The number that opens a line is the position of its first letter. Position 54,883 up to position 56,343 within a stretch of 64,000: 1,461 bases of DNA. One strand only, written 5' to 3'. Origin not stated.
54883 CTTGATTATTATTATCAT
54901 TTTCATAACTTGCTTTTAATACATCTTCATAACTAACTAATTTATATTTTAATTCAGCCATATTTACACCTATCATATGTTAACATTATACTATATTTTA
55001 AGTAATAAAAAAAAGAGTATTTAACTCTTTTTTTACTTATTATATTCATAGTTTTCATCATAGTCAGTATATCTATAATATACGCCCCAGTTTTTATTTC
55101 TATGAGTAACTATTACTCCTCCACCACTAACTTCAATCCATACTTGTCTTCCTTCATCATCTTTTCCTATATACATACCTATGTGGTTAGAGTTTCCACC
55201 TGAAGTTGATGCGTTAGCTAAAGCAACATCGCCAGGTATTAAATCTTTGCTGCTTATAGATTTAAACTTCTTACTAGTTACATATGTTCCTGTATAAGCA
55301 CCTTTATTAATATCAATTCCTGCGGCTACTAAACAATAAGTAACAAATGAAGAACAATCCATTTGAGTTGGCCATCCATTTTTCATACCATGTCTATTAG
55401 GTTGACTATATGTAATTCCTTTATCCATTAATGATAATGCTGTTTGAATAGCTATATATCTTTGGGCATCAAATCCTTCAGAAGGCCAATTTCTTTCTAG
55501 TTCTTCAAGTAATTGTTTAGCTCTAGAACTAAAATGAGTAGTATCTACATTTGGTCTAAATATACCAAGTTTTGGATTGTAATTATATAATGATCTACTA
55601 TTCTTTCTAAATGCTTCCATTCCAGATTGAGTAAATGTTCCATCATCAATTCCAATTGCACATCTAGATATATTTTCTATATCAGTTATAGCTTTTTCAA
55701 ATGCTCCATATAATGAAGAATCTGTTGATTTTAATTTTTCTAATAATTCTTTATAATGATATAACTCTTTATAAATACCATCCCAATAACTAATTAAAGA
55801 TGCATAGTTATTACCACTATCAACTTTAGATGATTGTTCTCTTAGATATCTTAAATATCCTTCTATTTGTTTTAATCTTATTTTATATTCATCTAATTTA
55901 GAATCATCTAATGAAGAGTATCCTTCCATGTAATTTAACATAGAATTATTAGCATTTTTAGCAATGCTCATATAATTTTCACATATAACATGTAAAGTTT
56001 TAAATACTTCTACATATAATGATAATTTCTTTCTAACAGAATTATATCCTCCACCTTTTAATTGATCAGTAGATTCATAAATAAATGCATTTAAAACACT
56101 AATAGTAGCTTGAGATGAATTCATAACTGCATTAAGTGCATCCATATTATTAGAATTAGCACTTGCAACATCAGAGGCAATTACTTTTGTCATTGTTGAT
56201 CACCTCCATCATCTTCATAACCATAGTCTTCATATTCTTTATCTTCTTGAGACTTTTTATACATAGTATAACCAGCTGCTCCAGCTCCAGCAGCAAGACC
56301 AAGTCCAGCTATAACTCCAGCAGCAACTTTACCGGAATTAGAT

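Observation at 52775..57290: Three-gene module: tail-anchored PT/acidic-repeat protein plus two LXG-like NlpC/P60 hydrolases, with no T7SS genes nearby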

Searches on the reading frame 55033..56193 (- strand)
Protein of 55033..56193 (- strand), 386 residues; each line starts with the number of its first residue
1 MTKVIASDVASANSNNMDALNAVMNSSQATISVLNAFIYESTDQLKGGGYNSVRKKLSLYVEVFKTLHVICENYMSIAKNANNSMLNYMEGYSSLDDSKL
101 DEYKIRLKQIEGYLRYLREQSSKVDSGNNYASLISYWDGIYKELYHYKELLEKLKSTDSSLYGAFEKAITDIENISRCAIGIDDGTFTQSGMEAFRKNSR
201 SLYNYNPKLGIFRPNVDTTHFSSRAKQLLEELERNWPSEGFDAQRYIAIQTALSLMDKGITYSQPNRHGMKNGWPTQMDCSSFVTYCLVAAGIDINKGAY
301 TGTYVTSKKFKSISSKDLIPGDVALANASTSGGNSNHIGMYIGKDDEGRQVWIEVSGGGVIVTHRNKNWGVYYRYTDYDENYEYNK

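Call 3: search_protein_families(library=pfam, proteins=[window:55033-56193:-], max_evalue=1)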
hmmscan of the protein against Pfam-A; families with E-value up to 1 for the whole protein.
window:55033-56193:- (386 aa): 5 families
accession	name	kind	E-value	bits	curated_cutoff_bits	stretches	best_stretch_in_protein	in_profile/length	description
PF00877.26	NLPC_P60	-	1.7e-09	38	23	1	272-362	10-88/105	NlpC/P60 family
PF05382.19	Amidase_5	-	4e-06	27.3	21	1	260-345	16-101/142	Bacteriophage peptidoglycan hydrolase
PF04740.18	LXG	-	0.0051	17.2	26.5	1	15-177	10-184/202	LXG domain of WXG superfamily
PF25309.1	ELLD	-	0.013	15.8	27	1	274-302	89-117/175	Endolysin-like domain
PF04108.17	ATG17_like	-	0.087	12.7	43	1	30-157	213-325/355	Autophagy protein ATG17-like domain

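Call 4: search_protein_families(library=ncbifam, proteins=[window:55033-56193:-], max_evalue=1)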
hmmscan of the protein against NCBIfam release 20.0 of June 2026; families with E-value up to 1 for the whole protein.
window:55033-56193:- (386 aa): 6 families
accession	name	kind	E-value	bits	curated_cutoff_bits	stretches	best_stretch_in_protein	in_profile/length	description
TIGR02594.1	TIGR02594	subfamily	0.00011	22.5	70.55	1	280-352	42-108/132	TIGR02594 family protein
NF040678.1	EntFM_CwpFM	equivalog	0.00011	21.4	720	1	274-364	333-414/430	enterotoxin EntFM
NF008096.1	PRK10838.1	equivalog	0.00016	21.5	186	1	277-374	92-180/189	bifunctional murein DD-endopeptidase/murein LD-carboxypeptidase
NF010495.0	PRK13914.1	equivalog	0.00081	18.5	647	1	273-344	387-450/481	invasion associated endopeptidase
TIGR03724.2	arch_bud32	equivalog_domain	0.11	12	125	1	67-116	144-192/193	KEOPS complex kinase/ATPase Bud32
NF038345.1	wall_hydro_RipC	exception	0.11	11.8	425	1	245-344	251-333/362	peptidoglycan hydrolase RipC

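Call 7: find_related_loci(query=window:55033-56193:-, collection=genome_contigs, flank=10000)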
Query window:55033-56193:- (386 aa) in genome_contigs; peptide patterns used: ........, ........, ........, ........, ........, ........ (x = any residue, [..] = any of these).
20 stretches matched a pattern, but none encodes a relative of the query by tblastn (E <= 1e-3).

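Call 8: find_homologous_proteins(query=window:55033-56193:-)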
Query window:55033-56193:- (386 aa): 25 proteins with E <= 0.001 among 4306 candidates.
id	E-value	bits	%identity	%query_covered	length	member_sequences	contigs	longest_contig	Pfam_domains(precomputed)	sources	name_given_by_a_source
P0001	2.4e-245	832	94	100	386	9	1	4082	PF00877.26,PF05382.20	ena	-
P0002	2.7e-215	733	85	97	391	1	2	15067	PF00877.26,PF05382.20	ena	-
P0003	2.8e-158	545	65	98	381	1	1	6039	PF04740.19,PF00877.26,PF05382.20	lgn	-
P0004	2.7e-156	539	63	98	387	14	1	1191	PF00877.26,PF05382.20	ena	-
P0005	6.2e-155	534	62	98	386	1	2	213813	PF00877.26,PF05382.20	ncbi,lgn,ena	-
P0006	1.1e-151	524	63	99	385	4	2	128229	PF00877.26,PF05382.20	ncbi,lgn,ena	-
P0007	3.4e-145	502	62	98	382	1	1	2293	PF00877.26,PF05382.20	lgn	-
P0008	1.6e-144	500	61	98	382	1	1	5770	PF00877.26,PF05382.20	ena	-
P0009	2.6e-144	499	61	98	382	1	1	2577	PF00877.26,PF05382.20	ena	-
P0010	5.6e-144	498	61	98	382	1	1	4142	PF00877.26,PF05382.20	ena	-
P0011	2.9e-143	496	61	98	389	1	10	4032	PF00877.26,PF05382.20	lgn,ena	-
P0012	6.1e-118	413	52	98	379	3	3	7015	PF00877.26,PF05382.20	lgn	-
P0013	3.6e-114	400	50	97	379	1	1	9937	PF00877.26,PF05382.20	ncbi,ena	-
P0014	3.3e-112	394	52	98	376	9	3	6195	PF00877.26,PF05382.20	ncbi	-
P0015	2.4e-111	391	53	98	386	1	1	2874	PF00877.26,PF05382.20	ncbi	-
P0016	2.8e-111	391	49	98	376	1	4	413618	PF00877.26,PF05382.20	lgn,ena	-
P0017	8.0e-109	383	52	98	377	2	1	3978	PF00877.26,PF05382.20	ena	-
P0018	6.9e-108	379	50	98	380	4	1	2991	PF00877.26,PF05382.20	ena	-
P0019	1.2e-101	359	48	98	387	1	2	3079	PF00877.26,PF05382.20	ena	-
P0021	1.1e-56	211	47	58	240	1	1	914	PF00877.26,PF05382.20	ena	-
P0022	6.4e-48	182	43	62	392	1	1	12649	PF13529.14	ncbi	-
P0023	2.9e-41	160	55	36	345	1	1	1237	PF13328.13,PF00877.26,PF01966.29,PF05382.20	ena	-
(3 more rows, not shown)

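Call 9: find_encoding_contigs(protein=P0016, flank=10000, max_places=3)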
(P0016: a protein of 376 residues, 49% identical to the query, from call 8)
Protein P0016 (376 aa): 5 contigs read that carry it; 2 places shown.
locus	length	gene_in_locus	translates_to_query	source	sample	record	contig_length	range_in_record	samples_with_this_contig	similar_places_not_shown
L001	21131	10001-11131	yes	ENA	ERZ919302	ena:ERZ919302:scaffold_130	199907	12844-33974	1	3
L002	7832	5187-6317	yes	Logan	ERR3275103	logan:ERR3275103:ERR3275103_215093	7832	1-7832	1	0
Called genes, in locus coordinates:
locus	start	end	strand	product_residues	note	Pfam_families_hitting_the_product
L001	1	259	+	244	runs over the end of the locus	PF02223:Thymidylate_kin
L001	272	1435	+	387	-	PF00303:Thymidylat_synt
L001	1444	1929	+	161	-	PF00186:DHFR_1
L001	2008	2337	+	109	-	-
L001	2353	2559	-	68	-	-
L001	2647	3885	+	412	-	PF01098:FTSW_RODA_SPOVE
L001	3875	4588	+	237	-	-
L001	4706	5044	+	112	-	PF01245:Ribosomal_L19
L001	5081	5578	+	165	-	PF10502:Peptidase_S26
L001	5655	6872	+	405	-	PF14343:PrcB_C (weak)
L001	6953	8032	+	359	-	-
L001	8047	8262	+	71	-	-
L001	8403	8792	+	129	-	PF01966:HD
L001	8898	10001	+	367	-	-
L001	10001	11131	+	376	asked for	PF05382:Amidase_5 (weak), PF00877:NLPC_P60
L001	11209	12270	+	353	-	PF01841:Transglut_core, PF04473:DUF553 (weak)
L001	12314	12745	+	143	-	PF00583:Acetyltransf_1, PF13508:Acetyltransf_7, PF08445:FR47 (weak)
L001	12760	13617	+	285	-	PF03193:RsgA_GTPase (faint), PF01926:MMR_HSR1, PF02421:FeoB_N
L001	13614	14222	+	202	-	PF01810:LysE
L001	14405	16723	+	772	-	PF02190:LON_substr_bdg, PF08298:AAA_PrkA (faint), PF00004:AAA, PF07724:AAA_2 (weak), PF07728:AAA_5, PF22667:Lon_lid, PF05362:Lon_C, PF13541:ChlI, +1 more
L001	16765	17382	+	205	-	PF01476:LysM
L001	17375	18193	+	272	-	-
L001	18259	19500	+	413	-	-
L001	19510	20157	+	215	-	-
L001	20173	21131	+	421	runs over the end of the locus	-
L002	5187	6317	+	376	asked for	PF05382:Amidase_5 (weak), PF00877:NLPC_P60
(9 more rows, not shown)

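Call 10: find_encoding_contigs(protein=P0005, flank=10000, max_places=3)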
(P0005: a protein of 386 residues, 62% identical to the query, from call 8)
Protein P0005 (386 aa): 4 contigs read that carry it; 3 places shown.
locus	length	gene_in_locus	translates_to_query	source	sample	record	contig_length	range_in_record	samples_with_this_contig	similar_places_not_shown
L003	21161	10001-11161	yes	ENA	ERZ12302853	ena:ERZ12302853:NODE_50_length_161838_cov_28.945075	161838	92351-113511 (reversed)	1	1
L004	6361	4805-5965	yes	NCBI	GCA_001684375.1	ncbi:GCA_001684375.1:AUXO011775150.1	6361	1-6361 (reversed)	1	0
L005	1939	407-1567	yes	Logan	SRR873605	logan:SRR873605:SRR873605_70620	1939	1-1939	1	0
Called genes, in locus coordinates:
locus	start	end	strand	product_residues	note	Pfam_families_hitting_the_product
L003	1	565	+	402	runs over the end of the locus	PF00579:tRNA-synt_1b, PF22421:SYY_C-terminal, PF01479:S4 (weak)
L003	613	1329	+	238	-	PF02517:Rce1-like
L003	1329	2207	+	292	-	PF00149:Metallophos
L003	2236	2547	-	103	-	PF00367:PTS_EIIB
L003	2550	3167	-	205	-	-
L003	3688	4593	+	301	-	PF01636:APH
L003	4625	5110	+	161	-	PF00583:Acetyltransf_1, PF13673:Acetyltransf_10 (weak), PF13508:Acetyltransf_7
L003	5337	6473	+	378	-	-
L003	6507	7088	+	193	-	-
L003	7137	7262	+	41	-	-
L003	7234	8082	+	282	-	-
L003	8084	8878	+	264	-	PF01261:AP_endonuc_2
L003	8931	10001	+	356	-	PF04886:PT (faint)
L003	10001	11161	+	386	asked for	PF00877:NLPC_P60, PF05382:Amidase_5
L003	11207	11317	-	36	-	-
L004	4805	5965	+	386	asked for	PF00877:NLPC_P60, PF05382:Amidase_5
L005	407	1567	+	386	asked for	PF00877:NLPC_P60, PF05382:Amidase_5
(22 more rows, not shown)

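Call 12: find_related_loci(query=A1, collection=genome_contigs, flank=10000)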
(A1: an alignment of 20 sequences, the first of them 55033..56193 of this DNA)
Query A1 (386 aa) in genome_contigs; peptide patterns used: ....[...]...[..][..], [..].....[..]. (x = any residue, [..] = any of these).
48 stretches matched a pattern; 2 encode a relative of the query (tblastn E <= 1e-3); 2 distinct loci.
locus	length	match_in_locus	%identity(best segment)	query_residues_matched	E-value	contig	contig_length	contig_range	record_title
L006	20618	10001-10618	35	1-193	3e-30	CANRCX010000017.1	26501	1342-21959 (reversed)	MAG: uncultured Bacilli bacterium isolate Lapin-026__bin53 genome assembly, contig: Lapin-026__NODE_2013_length_26501_co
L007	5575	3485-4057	34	13-187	1e-22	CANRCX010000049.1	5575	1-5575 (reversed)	MAG: uncultured Bacilli bacterium isolate Lapin-026__bin53 genome assembly, contig: Lapin-026__NODE_19193_length_5575_co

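Call 15: search_solved_structures(query=A1, max_evalue=10, show_alignments=2)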
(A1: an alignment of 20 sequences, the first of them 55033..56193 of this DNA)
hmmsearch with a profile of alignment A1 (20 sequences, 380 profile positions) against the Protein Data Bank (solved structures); distinct sequences matched with E-value up to 10: 8.
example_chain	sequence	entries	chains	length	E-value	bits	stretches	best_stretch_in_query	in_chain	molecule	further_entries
2k1g_A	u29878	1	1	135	0.0024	20.2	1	277-376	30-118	Lipoprotein spr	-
8xud_I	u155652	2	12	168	0.0038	19.5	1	277-376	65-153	Murein DD-endopeptidase MepS/Murein LD-carboxypeptidase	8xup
7v6s_A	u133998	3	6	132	0.016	17.5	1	301-376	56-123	Murein DD-endopeptidase MepS/Murein LD-carboxypeptidase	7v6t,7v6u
9ubf_A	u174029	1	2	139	0.018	17.3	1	249-346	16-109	Cell wall hydrolase Tn916-like,CTn7-Orf16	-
23tz_A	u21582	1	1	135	0.079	15.2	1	277-344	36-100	Peptidoglycan DL-endopeptidase CwlO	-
8wt3_A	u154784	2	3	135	0.08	15.2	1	277-344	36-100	Peptidoglycan DL-endopeptidase CwlO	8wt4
6dm9_A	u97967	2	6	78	0.93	11.7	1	132-181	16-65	DHD15_extended_A | DHD15_closed_A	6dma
3o0z_A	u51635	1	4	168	8.8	8.5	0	94-168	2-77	Rho-associated protein kinase 1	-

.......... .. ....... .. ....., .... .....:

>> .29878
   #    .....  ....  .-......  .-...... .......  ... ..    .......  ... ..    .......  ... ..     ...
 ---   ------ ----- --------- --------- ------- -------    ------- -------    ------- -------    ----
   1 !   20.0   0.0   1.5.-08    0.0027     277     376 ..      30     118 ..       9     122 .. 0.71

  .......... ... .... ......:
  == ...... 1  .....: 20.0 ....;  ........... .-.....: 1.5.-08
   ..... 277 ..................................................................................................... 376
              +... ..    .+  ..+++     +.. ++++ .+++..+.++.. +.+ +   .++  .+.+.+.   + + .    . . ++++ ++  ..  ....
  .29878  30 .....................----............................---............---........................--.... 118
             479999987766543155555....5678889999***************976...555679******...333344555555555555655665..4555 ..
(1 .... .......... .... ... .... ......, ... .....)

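Call 25: predict_structure(alignment_id=A1)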
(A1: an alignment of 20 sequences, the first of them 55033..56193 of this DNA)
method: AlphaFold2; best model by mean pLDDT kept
length: 386 residues; sequences in the alignment: 20
mean_pLDDT: 80.3   pTM: 0.53
mean pLDDT of the five models: 80.3, 75.1, 72.2, 70.2, 67.6
residues with pLDDT >= 90: 75; 70-90: 239; 50-70: 69; < 50: 3
segments of 3 or more residues with pLDDT < 50: 384-386
pLDDT, mean of each block of 10 residues (from residue 1): 75 67 76 83 78 79 86 84 84 85 94 91 72 91 92 85 71 72 65 72 65 68 89 74 82 91 85 85 89 77 77 89 84 74 89 90 81 81 44
secondary structure, 60 per line:
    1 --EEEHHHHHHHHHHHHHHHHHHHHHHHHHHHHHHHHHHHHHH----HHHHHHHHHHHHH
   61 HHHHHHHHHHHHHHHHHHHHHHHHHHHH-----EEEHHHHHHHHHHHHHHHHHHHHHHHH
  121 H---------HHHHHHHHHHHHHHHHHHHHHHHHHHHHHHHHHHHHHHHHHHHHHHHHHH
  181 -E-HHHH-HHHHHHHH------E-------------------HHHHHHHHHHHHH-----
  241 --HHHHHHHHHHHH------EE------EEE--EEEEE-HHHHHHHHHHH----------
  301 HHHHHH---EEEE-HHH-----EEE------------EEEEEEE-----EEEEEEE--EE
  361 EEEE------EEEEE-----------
elements in order: E3-5 H6-43 H48-88 E94-96 H97-121 H131-180 H184-187 H189-196 H223-235 H243-254 E269-271 E274-278 H280-290 H301-306 E310-313 E323-325 E338-344 E350-356 E359-364 E371-375

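Call 30: fold_search(model_id=the predicted structure, library=pdb)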
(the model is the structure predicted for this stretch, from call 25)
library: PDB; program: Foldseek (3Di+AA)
matches with E <= 10: 344; with E <= 0.001: 0
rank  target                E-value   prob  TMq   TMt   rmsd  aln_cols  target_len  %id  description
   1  8auc_B                2.3e-03  0.97  0.26  0.21  35.5       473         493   14  Structure of peptidoglycan hydrolase Cg1735 from Corynebacterium glutamicum, trigonal crystal form (released 2023-01-18)
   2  8aud_A                4.7e-03  0.98  0.26  0.28  26.0       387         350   15  Structure of peptidoglycan hydrolase Cg1735 from Corynebacterium glutamicum, orthorhombic crystal form (released 2023-01-18)
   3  8auc_A                5.0e-03  0.93  0.26  0.21  32.5       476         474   14  Structure of peptidoglycan hydrolase Cg1735 from Corynebacterium glutamicum, trigonal crystal form (released 2023-01-18)
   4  4h8s_C                7.4e-03  0.38  0.13  0.13  31.5       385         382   10  Crystal structure of human APPL2BARPH domain (released 2012-10-17)
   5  5c5b_D                2.8e-02  0.35  0.15  0.15  32.6       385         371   11  Crystal Structure of Human APPL BAR-PH Heterodimer (released 2016-06-22)
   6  5c5b_B                4.2e-02  0.28  0.14  0.15  32.3       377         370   11  Crystal Structure of Human APPL BAR-PH Heterodimer (released 2016-06-22)
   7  4h8s_B                4.6e-02  0.41  0.18  0.19  33.4       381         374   13  Crystal structure of human APPL2BARPH domain (released 2012-10-17)
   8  4h8s_A                6.6e-02  0.30  0.16  0.17  31.2       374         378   10  Crystal structure of human APPL2BARPH domain (released 2012-10-17)
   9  7pi6_A                1.3e-01  0.89  0.22  0.35  16.2       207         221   11  Trypanosoma brucei ISG65 bound to human complement C3d (released 2022-07-27)
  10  2elb                  1.4e-01  0.38  0.22  0.24  28.1       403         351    9  Crystal Structure of the BAR-PH domain of human APPL1 (released 2007-05-29)
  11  1uru                  1.5e-01  0.97  0.28  0.44   8.0       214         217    8  Amphiphysin BAR domain from Drosophila (released 2003-12-04)
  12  9jih_B                1.5e-01  0.87  0.20  0.28  11.0       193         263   12  Crystal structure of BAR domain of ACAP4 (released 2026-01-14)
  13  9jih_A                1.7e-01  0.75  0.19  0.26  10.5       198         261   12  Crystal structure of BAR domain of ACAP4 (released 2026-01-14)
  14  4h8s_D                1.9e-01  0.14  0.14  0.15  31.7       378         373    9  Crystal structure of human APPL2BARPH domain (released 2012-10-17)
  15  5jdo_A                2.0e-01  0.94  0.29  0.41   8.8       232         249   11  T. congolense haptoglobin-haemoglobin receptor in complex with haemoglobin (released 2016-04-27)
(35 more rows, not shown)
